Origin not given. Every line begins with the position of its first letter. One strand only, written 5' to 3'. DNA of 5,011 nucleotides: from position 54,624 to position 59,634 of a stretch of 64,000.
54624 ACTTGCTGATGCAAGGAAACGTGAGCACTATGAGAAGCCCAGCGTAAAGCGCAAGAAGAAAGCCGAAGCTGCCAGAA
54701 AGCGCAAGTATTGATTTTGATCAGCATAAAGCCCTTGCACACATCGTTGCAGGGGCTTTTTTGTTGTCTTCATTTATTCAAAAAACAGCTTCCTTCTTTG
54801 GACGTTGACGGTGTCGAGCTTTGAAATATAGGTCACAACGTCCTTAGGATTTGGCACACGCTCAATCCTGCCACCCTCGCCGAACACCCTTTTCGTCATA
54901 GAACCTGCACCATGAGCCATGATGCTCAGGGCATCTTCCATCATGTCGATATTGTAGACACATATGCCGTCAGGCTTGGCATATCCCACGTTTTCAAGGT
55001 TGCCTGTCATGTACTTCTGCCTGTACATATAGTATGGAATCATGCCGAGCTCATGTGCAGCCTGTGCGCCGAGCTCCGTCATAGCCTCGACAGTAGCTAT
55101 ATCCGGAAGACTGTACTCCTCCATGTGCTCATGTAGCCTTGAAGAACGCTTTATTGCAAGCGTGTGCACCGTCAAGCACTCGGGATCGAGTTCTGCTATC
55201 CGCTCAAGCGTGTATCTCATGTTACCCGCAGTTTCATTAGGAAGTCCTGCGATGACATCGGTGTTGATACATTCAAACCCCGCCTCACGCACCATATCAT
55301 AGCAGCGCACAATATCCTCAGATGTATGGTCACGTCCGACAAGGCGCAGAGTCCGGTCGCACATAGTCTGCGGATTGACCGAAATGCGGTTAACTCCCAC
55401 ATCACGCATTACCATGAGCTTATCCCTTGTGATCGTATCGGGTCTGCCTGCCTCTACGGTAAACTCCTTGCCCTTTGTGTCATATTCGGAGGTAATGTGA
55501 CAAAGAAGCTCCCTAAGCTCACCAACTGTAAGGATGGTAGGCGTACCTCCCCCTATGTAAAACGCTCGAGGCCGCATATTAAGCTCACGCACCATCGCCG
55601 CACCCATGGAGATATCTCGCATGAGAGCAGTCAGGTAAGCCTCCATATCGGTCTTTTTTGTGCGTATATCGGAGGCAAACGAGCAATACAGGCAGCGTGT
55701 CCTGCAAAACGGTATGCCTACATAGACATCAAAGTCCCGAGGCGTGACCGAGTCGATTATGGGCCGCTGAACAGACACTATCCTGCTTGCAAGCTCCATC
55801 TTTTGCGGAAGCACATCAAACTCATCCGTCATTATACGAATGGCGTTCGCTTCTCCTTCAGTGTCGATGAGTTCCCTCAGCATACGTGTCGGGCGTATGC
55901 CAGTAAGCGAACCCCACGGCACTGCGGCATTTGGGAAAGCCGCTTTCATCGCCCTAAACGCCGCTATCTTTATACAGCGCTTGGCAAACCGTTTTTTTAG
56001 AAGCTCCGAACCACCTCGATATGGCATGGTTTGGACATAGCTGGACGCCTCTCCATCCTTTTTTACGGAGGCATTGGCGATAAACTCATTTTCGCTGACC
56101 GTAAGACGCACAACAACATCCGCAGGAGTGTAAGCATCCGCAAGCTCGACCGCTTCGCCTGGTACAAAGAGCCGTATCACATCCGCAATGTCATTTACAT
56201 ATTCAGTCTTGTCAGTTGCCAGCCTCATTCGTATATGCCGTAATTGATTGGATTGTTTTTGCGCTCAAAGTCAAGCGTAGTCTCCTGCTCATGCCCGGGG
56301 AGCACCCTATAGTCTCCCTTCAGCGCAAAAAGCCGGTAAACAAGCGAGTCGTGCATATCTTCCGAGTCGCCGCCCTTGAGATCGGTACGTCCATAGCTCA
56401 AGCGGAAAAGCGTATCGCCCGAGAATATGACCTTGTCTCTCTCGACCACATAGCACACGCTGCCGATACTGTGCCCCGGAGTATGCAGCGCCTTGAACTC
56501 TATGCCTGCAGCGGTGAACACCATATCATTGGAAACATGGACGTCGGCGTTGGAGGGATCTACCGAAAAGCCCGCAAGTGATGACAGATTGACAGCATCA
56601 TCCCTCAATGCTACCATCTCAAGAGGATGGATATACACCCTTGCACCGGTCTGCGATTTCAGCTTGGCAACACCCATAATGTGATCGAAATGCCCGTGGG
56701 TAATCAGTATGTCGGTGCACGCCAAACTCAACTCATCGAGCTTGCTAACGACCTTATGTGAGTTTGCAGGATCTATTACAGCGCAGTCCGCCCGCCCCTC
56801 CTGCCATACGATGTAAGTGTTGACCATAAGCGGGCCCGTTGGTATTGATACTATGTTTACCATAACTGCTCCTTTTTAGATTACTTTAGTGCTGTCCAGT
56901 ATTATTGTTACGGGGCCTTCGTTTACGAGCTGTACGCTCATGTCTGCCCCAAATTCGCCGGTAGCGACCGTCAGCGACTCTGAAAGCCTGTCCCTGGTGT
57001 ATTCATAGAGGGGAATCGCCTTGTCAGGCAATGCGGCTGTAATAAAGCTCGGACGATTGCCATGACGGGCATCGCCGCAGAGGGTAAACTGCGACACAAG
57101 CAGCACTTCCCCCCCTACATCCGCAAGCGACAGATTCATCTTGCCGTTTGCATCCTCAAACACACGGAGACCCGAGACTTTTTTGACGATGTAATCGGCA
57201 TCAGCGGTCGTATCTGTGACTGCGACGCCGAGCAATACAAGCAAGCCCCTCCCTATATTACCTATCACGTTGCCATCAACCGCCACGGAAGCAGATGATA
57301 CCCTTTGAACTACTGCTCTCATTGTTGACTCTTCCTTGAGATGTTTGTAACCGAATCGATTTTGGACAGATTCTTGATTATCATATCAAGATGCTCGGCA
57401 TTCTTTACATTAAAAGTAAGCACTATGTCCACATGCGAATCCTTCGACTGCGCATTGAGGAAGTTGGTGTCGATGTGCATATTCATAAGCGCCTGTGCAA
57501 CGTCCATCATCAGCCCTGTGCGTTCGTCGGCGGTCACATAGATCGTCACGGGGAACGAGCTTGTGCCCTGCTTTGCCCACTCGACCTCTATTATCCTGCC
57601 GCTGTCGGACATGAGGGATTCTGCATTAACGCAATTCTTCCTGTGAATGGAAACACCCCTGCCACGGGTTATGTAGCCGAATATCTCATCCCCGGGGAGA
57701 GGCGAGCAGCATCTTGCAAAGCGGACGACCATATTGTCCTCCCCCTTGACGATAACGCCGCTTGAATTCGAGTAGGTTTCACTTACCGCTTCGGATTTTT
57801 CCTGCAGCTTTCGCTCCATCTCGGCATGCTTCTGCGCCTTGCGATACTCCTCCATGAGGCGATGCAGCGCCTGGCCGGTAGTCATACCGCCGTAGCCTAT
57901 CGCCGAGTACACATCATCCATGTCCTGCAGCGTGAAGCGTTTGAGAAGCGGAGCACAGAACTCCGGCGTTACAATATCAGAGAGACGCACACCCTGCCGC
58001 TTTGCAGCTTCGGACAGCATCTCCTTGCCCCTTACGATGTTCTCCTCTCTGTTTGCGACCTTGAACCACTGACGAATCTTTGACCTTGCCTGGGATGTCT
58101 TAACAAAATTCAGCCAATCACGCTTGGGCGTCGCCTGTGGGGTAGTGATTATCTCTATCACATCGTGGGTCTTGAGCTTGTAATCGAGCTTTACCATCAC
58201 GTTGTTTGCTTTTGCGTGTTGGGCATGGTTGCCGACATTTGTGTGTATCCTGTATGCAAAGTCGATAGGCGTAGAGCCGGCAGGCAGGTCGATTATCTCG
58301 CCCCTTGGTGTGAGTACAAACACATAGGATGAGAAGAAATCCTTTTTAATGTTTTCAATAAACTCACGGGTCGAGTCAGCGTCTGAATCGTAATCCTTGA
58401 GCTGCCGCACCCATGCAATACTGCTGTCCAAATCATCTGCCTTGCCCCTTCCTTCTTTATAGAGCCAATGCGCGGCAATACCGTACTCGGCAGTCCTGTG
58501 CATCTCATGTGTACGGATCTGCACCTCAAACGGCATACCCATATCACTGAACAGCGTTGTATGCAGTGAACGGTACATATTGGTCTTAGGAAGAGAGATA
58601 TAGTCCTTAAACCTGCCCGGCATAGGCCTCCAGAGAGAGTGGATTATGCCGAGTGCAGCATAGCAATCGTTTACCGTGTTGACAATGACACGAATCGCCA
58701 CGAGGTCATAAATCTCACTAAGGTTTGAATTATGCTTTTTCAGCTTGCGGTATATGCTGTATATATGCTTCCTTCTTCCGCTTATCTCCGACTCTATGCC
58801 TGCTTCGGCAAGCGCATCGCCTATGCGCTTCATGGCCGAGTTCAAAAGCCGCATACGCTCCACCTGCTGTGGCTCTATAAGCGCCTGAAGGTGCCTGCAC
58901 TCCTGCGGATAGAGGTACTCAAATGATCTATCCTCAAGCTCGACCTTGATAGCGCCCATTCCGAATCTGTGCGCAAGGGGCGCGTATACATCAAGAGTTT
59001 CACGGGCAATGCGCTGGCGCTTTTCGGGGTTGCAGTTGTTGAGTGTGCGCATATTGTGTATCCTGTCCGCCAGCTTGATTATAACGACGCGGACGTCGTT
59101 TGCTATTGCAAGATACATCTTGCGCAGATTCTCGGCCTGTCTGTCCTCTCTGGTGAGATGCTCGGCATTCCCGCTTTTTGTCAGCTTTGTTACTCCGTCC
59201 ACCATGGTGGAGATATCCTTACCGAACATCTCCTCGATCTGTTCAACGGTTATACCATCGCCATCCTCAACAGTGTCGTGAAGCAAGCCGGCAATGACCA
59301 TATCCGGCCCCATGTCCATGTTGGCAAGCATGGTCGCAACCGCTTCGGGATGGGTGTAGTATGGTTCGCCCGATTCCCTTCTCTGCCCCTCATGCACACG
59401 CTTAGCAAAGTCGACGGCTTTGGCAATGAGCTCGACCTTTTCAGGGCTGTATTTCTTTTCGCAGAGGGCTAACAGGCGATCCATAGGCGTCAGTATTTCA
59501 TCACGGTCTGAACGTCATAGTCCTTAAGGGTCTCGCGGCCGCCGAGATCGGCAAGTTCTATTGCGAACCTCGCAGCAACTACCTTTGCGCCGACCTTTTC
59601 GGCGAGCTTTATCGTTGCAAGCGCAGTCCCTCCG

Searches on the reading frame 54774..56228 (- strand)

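Call 62: search_protein_families(library=pfam, proteins=[window:54774-56228:-], max_evalue=0.00001)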
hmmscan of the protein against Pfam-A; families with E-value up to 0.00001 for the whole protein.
window:54774-56228:- (484 aa): 1 family
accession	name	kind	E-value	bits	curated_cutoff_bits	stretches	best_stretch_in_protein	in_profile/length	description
PF04055.27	Radical_SAM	-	7.6e-23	81.9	29.5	1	172-343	4-165/166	Radical SAM superfamily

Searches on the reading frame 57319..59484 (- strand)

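Call 35: search_protein_families(library=pfam, proteins=[window:57319-59484:-], max_evalue=0.00001)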
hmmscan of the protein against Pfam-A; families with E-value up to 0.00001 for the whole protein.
window:57319-59484:- (721 aa): 6 families
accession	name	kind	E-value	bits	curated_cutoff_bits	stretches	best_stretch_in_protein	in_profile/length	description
PF13328.12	HD_4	-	2.6e-51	173.9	27.2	1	23-176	1-155/156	HD domain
PF04607.23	RelA_SpoT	-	4.1e-44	149.9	27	1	236-345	1-111/113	Region found in RelA / SpoT proteins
PF02824.27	TGS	-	2.5e-19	69.5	22.2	1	388-447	1-60/60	TGS domain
PF13291.12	ACT_4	-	7.7e-16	59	27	1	642-717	3-80/80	ACT domain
PF19296.4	RelA_AH_RIS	-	1.9e-13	51.3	23.8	1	460-614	3-168/185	RelA/SpoT, AH and RIS domains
PF01966.28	HD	-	2e-10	41.4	22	1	42-145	1-116/116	HD domain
